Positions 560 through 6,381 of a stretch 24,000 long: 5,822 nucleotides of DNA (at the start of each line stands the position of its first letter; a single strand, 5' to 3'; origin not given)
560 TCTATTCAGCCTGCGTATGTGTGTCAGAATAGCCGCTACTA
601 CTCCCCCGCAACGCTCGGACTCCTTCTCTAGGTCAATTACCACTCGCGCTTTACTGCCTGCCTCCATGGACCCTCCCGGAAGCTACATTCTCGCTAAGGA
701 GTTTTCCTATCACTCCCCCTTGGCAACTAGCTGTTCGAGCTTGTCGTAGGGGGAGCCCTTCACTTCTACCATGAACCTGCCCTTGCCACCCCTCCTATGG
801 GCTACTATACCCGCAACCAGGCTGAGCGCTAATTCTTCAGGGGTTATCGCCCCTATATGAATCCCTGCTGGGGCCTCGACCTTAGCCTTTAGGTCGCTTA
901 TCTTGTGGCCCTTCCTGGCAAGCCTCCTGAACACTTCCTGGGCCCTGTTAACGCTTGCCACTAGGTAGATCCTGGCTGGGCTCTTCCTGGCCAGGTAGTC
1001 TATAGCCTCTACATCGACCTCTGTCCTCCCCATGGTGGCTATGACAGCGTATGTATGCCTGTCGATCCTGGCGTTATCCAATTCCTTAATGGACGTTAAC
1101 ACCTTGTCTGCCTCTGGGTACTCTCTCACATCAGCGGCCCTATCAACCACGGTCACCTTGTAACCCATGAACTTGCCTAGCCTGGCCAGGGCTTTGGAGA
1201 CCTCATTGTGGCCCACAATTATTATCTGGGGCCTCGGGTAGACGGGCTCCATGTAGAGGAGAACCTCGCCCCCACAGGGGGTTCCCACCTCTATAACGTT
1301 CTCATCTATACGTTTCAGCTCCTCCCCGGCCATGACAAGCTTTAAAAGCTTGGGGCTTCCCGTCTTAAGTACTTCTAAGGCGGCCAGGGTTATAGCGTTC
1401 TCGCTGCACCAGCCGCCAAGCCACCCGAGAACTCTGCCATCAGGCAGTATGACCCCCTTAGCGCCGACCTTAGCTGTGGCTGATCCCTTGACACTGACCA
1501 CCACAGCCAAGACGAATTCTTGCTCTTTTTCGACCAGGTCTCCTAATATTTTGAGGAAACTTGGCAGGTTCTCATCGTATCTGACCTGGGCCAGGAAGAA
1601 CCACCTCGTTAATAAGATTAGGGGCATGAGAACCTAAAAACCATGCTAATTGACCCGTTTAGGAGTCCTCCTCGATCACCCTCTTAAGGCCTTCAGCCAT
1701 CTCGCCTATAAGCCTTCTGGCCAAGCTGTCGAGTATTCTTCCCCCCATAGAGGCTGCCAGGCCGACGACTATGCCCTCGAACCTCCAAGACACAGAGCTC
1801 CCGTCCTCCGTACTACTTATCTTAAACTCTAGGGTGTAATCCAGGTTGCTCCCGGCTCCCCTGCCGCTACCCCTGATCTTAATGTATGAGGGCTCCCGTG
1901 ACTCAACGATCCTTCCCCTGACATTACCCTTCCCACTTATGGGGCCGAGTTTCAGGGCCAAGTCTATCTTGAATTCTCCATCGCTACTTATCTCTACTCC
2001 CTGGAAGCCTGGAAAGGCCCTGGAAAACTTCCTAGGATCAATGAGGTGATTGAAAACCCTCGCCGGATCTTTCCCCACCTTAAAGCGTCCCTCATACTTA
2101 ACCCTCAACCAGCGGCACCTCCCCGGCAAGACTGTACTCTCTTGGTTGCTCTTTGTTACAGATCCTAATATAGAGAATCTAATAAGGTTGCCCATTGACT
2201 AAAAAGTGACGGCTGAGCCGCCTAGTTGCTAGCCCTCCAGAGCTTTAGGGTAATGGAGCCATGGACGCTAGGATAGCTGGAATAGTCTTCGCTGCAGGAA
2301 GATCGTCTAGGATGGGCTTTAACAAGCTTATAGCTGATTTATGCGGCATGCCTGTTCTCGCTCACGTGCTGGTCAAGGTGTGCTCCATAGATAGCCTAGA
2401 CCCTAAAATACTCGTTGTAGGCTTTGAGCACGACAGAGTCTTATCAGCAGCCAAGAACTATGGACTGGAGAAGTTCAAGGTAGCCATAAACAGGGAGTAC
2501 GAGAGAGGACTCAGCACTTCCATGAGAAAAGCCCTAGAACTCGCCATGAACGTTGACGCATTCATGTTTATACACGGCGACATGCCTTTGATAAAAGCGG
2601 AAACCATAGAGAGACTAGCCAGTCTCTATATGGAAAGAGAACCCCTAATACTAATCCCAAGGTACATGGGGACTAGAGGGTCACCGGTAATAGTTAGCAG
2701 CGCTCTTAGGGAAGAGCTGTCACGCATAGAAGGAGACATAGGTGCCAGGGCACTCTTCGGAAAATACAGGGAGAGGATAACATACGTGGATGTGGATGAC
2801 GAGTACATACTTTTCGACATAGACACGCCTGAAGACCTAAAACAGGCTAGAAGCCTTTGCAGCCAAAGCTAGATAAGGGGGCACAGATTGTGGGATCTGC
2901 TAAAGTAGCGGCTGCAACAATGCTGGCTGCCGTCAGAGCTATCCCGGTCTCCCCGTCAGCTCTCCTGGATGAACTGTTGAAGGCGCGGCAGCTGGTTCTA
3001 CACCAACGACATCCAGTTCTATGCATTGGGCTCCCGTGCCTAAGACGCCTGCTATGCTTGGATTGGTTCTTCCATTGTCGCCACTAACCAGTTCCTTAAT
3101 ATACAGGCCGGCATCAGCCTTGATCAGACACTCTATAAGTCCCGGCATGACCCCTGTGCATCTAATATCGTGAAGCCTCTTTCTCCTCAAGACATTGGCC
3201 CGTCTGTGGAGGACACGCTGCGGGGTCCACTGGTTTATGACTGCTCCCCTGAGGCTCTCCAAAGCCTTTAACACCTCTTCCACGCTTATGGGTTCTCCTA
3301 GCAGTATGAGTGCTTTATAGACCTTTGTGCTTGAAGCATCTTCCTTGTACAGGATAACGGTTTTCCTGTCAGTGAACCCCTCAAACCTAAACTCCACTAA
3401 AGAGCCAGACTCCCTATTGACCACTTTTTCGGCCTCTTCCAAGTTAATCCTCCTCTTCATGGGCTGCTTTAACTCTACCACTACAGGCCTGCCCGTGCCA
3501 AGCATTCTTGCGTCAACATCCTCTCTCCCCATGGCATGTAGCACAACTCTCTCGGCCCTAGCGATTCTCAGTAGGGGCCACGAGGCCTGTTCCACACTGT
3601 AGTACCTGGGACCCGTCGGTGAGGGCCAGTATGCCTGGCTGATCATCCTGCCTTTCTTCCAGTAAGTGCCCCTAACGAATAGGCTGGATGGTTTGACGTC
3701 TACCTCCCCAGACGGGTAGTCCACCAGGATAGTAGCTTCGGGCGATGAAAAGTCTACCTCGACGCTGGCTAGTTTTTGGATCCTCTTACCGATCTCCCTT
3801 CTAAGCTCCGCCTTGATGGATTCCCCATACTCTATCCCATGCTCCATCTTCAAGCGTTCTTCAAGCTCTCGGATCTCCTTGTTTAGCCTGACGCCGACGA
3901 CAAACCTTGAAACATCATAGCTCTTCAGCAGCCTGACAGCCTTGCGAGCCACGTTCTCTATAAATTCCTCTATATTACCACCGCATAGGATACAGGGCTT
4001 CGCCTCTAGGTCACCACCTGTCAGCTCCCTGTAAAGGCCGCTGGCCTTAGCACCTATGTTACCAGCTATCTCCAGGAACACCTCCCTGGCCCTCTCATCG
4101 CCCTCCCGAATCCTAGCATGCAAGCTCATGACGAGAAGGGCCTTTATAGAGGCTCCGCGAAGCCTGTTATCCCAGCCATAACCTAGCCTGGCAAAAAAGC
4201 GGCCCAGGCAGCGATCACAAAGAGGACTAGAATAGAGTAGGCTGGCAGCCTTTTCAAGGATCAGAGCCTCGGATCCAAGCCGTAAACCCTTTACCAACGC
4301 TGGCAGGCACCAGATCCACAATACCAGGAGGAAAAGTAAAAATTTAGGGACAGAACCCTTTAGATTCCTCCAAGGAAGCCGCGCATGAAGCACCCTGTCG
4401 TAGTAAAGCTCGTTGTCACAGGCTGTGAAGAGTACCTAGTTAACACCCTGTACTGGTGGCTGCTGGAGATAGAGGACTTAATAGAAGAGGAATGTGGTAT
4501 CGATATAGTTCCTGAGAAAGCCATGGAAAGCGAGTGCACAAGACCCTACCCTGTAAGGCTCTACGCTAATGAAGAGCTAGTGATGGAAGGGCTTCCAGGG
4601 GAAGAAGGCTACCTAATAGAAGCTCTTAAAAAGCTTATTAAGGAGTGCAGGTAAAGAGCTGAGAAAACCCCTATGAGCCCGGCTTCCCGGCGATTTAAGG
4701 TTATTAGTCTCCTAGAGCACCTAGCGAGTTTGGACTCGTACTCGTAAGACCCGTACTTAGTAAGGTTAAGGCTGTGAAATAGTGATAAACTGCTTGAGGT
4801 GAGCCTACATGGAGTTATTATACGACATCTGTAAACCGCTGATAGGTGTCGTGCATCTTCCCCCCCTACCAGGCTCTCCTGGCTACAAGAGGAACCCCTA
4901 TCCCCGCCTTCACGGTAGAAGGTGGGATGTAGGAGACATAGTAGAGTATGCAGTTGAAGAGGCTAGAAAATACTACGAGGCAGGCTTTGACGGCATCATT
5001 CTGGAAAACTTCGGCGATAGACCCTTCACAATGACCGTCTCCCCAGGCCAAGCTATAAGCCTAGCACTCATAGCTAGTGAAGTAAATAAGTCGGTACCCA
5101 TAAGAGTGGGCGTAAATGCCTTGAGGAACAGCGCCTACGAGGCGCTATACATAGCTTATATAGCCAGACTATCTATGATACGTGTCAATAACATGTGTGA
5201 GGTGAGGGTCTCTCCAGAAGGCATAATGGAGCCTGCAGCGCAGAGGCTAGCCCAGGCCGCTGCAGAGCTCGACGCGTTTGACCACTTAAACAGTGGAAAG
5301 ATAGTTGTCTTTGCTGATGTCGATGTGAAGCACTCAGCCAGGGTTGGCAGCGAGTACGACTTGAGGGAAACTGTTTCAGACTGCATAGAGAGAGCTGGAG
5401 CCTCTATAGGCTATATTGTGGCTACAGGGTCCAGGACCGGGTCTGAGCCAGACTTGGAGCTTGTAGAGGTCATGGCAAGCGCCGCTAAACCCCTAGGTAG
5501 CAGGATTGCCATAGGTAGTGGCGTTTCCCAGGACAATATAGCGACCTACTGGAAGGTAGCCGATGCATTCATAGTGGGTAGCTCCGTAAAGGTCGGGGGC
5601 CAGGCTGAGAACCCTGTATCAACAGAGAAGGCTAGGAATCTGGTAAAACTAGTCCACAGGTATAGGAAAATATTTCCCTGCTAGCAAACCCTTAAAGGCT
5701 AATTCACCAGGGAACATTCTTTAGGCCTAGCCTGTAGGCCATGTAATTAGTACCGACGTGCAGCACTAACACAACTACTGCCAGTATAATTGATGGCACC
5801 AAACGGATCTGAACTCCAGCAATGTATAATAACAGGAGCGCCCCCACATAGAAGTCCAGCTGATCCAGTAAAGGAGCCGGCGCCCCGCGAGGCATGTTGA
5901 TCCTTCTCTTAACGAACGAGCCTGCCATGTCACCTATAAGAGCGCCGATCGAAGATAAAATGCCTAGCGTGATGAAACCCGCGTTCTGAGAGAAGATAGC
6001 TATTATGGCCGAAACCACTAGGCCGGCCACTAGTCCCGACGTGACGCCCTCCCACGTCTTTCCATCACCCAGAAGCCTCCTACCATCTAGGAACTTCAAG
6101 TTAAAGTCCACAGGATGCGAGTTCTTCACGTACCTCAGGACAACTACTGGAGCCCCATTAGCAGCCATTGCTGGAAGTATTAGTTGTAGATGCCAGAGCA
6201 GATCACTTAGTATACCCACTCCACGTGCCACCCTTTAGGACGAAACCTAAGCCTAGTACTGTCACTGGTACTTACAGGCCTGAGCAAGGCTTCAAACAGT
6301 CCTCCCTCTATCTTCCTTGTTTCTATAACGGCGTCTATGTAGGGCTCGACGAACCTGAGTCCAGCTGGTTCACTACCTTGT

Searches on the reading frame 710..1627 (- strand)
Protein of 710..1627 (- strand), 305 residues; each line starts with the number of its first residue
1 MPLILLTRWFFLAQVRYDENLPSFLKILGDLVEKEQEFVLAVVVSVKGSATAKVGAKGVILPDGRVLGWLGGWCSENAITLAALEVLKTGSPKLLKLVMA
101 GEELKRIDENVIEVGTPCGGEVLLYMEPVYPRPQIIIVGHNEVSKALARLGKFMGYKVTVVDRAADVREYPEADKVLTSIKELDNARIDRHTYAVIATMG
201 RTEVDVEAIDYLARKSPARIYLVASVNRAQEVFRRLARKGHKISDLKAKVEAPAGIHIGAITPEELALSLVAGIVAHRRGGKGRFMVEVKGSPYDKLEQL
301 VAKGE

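Call 64: search_protein_families(library=pfam, proteins=[window:710-1627:-], max_evalue=0.001)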
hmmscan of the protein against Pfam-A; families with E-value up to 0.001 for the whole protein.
window:710-1627:- (305 aa): 2 families
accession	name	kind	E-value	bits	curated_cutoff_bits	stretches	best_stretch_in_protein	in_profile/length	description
PF13478.12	XdhC_C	-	1.3e-22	81.1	29.7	1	135-274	1-125/125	XdhC Rossmann domain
PF02625.21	XdhC_CoxI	-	5.6e-18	65.1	24.3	1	32-95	2-65/68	XdhC and CoxI family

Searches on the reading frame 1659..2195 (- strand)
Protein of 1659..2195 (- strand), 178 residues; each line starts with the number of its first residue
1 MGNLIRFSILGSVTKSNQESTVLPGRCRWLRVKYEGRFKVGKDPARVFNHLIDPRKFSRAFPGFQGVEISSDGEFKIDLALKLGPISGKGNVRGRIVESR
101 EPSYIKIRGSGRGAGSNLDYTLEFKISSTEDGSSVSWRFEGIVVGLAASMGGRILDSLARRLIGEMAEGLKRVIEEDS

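Call 64: search_protein_families(library=pfam, proteins=[window:1659-2195:-], max_evalue=0.001)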
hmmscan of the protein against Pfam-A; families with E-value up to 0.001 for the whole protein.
window:1659-2195:- (178 aa): 2 families
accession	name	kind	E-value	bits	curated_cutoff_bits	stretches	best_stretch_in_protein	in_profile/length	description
PF06240.19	COXG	-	7.3e-31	107.2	22.2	1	36-174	1-139/140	Carbon monoxide dehydrogenase subunit G (CoxG)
PF10604.15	Polyketide_cyc2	-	1.3e-08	35.6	27.4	1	36-175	6-142/142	Polyketide cyclase / dehydrase and lipid transport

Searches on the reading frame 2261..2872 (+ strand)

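Call 64: search_protein_families(library=pfam, proteins=[window:2261-2872:+], max_evalue=0.001)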
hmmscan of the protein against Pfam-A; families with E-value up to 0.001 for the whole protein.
window:2261-2872:+ (203 aa): 4 families
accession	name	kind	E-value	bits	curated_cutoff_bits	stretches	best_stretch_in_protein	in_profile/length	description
PF12804.13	NTP_transf_3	-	2.3e-30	106.3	27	1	7-169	1-157/160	MobA-like NTP transferase domain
PF02348.25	CTP_transf_3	-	1.6e-07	31.8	22.6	1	6-127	1-118/217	Cytidylyltransferase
PF01983.22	CofC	-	1.4e-06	28.2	22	1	43-194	38-180/217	Guanylyl transferase CofC like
PF01128.25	IspD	-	0.0003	21.1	27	1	7-122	3-116/221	2-C-methyl-D-erythritol 4-phosphate cytidylyltransferase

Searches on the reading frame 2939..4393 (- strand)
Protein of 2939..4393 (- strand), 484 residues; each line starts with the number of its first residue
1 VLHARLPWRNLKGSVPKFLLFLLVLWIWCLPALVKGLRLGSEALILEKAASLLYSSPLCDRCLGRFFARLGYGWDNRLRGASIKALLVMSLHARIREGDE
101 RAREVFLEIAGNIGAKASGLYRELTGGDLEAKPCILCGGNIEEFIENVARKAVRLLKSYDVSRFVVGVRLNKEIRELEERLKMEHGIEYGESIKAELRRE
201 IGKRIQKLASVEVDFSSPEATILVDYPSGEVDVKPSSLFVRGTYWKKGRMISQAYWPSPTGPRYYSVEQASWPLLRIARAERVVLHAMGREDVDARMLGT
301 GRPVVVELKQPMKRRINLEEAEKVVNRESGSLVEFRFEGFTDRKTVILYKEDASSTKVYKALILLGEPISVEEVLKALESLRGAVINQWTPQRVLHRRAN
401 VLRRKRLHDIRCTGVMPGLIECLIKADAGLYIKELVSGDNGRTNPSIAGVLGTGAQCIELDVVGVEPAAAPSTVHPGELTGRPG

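Call 64: search_protein_families(library=pfam, proteins=[window:2939-4393:-], max_evalue=0.001)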
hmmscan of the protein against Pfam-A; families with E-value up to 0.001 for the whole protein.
window:2939-4393:- (484 aa): 2 families
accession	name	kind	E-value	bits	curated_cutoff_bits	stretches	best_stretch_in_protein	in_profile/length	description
PF21238.2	Pus10_C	-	1.1e-54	185.9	27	1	239-466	1-232/232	Pus10, C-terminal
PF22023.1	Pus10_THUMP_arc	-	2.5e-20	72.8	28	1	149-225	2-78/78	Pus10 THUMP domain, archaeal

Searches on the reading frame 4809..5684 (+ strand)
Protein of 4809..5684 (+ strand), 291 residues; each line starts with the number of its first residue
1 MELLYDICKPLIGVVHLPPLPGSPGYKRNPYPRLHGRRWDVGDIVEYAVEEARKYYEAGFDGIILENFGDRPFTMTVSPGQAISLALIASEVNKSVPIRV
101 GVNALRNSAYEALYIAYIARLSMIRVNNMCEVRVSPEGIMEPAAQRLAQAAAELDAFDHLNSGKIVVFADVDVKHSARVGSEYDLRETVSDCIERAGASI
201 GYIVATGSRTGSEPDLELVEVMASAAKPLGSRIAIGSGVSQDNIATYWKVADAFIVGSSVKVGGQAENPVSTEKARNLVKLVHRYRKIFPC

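Call 64: search_protein_families(library=pfam, proteins=[window:4809-5684:+], max_evalue=0.001)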
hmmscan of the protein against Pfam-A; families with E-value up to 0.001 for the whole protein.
window:4809-5684:+ (291 aa): 1 family
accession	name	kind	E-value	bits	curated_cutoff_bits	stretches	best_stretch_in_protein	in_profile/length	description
PF03437.21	BtpA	-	4.1e-75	253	30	1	8-284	2-254/254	BtpA family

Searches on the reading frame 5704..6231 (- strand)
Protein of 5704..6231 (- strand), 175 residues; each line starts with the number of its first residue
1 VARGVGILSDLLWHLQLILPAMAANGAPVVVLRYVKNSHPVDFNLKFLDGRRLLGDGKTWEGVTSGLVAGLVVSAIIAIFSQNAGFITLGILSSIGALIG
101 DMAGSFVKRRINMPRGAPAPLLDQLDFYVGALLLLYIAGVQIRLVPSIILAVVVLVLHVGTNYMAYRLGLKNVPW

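Call 64: search_protein_families(library=pfam, proteins=[window:5704-6231:-], max_evalue=0.001)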
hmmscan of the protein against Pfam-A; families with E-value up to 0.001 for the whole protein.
window:5704-6231:- (175 aa): 2 families
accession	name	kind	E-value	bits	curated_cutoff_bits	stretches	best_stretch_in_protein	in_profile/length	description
PF01864.22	CarS-like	-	6.5e-42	143.9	22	1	11-175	5-175/175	CDP-archaeol synthase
PF01148.25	CTP_transf_1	-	9.7e-07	29.3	24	1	57-111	169-228/264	Cytidylyltransferase family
